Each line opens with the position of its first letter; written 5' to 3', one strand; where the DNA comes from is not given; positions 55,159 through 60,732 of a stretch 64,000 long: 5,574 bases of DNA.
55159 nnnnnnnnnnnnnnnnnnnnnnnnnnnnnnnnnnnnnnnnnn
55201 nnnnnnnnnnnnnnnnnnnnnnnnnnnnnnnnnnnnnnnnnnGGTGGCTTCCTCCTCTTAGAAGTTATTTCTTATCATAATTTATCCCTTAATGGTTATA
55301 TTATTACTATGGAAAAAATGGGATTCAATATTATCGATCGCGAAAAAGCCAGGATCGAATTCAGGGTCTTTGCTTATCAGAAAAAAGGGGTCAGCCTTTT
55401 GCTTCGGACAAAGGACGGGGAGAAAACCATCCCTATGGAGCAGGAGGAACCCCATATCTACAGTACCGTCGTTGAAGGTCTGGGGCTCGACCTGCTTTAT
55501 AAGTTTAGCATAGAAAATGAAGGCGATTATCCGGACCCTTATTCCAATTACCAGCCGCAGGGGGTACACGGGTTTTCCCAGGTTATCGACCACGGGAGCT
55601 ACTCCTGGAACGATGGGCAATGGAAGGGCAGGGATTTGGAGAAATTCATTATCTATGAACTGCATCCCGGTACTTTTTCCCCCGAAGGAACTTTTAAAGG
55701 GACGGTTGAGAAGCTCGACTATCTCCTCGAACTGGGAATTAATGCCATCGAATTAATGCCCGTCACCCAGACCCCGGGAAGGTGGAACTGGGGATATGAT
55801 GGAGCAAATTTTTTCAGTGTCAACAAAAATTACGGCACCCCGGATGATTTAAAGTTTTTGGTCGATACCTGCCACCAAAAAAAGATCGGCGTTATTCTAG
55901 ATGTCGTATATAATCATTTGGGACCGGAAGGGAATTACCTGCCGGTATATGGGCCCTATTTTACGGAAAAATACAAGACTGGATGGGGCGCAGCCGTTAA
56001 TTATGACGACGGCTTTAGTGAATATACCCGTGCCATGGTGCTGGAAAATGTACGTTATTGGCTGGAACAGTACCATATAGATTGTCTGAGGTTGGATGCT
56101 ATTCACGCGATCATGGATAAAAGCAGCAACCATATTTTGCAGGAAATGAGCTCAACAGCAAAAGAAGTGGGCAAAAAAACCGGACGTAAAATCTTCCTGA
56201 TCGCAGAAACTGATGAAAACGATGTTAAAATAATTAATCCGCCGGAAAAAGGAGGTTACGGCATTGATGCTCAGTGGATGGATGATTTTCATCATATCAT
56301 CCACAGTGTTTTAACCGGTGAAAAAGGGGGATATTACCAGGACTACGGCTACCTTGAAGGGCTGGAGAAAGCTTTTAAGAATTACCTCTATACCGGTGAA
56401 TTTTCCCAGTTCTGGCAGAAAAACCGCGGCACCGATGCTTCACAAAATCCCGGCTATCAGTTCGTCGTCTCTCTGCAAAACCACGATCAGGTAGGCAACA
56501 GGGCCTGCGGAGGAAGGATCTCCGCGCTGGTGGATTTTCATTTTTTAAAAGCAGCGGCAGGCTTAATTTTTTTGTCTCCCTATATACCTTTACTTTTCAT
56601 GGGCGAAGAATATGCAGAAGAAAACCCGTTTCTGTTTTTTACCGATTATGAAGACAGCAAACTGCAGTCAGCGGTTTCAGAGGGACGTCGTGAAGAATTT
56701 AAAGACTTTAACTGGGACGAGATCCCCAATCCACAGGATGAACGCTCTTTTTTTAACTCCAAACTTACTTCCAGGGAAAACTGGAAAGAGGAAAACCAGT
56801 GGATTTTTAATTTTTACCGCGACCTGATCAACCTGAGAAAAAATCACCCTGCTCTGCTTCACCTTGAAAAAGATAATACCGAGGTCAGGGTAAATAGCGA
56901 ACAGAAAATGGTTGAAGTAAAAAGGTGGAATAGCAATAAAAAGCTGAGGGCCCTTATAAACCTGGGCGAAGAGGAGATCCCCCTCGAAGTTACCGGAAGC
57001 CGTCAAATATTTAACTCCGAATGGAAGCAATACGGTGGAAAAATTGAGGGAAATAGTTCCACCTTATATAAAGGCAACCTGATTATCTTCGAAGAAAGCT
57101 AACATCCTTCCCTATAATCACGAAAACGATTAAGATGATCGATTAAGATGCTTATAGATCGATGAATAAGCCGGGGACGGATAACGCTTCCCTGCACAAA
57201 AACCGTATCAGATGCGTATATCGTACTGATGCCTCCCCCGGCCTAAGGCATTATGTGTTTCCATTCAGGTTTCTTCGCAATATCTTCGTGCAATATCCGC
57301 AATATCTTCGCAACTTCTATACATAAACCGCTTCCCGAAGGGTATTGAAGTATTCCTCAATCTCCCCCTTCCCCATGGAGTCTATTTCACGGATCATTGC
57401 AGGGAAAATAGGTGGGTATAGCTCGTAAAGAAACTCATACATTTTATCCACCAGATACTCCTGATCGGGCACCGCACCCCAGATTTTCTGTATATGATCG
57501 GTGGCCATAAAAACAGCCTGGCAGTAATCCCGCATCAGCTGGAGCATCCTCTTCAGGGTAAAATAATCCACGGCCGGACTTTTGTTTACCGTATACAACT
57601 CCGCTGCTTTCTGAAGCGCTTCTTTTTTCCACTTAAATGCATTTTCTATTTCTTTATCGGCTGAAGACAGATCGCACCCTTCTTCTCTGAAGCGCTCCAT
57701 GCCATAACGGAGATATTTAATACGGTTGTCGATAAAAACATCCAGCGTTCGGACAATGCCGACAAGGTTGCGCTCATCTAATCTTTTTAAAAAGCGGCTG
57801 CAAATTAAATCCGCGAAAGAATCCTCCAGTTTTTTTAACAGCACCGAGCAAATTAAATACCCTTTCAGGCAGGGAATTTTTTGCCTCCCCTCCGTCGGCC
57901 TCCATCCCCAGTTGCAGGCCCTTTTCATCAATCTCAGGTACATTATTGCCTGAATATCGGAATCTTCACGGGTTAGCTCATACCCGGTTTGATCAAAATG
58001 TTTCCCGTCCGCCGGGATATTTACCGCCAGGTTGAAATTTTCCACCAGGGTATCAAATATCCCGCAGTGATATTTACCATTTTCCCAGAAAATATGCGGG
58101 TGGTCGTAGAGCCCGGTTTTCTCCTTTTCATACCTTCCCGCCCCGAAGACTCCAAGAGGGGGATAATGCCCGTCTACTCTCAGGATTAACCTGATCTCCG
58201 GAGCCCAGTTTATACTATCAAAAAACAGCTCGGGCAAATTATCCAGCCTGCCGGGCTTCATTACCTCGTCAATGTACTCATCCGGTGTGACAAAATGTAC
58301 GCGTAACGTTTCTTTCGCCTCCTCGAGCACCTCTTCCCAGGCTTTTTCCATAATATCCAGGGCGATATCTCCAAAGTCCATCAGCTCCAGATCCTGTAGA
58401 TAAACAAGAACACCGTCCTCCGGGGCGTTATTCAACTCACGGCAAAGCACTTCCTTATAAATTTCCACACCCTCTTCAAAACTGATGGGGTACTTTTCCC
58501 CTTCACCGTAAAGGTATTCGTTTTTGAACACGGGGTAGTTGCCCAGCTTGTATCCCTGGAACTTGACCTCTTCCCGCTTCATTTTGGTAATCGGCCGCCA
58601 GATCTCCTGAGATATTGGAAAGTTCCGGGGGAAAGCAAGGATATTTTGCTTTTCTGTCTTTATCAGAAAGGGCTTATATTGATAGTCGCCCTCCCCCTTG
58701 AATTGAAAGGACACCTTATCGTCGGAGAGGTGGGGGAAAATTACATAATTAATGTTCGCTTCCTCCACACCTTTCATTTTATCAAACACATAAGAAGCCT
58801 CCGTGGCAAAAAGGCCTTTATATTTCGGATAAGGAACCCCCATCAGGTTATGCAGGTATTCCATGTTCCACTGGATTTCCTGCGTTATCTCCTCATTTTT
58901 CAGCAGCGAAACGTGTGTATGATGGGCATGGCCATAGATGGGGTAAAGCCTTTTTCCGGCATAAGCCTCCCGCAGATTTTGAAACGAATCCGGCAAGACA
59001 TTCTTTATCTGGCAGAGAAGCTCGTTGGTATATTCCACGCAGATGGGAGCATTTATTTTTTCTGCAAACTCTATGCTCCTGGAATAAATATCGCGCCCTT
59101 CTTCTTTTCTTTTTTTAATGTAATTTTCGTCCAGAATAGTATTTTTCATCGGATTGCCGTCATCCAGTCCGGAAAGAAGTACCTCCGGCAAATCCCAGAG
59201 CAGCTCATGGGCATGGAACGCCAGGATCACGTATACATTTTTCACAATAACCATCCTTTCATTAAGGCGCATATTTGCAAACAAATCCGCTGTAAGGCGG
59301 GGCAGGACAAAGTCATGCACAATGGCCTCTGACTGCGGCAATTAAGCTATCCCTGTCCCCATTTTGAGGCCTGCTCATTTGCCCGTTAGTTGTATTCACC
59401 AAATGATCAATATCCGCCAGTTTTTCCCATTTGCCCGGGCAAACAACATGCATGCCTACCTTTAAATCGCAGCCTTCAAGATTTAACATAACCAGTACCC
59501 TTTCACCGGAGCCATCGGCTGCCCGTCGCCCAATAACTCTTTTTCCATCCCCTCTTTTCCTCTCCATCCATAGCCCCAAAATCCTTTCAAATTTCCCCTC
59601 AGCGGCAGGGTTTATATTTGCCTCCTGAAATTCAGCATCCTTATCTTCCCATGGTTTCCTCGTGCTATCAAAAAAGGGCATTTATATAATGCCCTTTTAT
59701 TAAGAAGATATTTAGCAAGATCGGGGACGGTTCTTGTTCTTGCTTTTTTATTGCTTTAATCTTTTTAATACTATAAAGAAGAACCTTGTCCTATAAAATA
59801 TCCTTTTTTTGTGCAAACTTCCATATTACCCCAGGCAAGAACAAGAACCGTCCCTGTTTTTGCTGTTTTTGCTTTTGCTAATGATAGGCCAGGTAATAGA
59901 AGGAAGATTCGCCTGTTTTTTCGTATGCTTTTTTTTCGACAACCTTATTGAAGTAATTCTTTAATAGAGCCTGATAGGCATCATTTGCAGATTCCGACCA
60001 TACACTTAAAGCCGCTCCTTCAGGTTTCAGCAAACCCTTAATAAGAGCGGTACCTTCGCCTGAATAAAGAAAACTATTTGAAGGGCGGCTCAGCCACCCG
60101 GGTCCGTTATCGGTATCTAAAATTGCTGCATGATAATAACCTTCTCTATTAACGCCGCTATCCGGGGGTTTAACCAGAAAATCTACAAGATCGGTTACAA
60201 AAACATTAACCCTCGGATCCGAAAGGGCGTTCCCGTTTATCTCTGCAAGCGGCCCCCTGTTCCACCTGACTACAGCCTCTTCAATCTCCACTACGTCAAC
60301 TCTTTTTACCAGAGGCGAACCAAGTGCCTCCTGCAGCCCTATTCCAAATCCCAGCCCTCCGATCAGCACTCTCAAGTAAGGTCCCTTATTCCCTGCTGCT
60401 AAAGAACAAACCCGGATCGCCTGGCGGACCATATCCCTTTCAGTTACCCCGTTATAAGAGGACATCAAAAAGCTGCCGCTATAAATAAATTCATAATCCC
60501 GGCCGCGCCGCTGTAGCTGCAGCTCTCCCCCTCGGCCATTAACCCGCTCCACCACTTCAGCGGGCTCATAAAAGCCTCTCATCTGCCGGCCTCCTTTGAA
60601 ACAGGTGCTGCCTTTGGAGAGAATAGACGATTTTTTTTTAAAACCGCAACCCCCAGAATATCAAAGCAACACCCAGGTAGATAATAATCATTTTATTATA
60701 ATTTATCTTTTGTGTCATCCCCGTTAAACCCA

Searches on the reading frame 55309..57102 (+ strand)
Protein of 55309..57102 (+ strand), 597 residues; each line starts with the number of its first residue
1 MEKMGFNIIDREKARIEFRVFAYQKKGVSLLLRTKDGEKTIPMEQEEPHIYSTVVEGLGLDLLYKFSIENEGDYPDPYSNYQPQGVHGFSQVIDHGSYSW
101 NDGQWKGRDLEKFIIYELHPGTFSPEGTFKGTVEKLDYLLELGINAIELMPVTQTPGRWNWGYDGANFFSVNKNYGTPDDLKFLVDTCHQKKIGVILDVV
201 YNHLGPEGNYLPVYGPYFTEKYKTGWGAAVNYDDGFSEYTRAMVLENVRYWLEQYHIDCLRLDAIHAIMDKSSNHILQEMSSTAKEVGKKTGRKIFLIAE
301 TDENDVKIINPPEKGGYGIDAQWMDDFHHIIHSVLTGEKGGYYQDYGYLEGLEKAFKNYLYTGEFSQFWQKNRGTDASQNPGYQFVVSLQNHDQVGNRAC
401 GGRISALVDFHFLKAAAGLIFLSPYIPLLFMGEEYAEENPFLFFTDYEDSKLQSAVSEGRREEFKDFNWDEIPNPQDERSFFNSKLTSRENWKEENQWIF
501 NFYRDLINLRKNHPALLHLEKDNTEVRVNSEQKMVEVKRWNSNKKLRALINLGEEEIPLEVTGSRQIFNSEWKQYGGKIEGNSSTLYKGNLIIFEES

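Call 43: search_protein_families(library=pfam, proteins=[window:55309-57102:+], max_evalue=0.00001)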
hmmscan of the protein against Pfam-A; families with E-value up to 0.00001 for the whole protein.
window:55309-57102:+ (597 aa): 3 families
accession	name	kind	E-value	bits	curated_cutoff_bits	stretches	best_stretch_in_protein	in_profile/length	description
PF00128.31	Alpha-amylase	-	9.8e-33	114.5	22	2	102-210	15-98/446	Alpha amylase, catalytic domain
PF11941.14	DUF3459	-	2.7e-11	44.1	22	1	502-577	1-77/90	Domain of unknown function (DUF3459)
PF02922.24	CBM_48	-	4.7e-07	30.5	22.4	1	3-77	1-81/83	Carbohydrate-binding module 48 (Isoamylase N-terminal domain)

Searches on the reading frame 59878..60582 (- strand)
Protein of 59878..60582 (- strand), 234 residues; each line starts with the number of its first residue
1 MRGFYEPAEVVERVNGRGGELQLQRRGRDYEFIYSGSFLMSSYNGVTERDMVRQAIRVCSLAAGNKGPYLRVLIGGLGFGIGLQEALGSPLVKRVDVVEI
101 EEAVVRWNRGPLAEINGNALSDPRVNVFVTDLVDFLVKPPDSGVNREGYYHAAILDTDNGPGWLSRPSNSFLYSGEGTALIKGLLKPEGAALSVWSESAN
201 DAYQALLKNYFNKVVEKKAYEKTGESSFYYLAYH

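Call 43: search_protein_families(library=pfam, proteins=[window:59878-60582:-], max_evalue=0.00001)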
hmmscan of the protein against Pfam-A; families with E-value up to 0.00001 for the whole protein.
window:59878-60582:- (234 aa): 1 family
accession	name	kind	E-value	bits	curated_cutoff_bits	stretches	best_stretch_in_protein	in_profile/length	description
PF01564.23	Spermine_synth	-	8.7e-06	25.8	22.9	0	71-189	21-126/186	Spermine/spermidine synthase domain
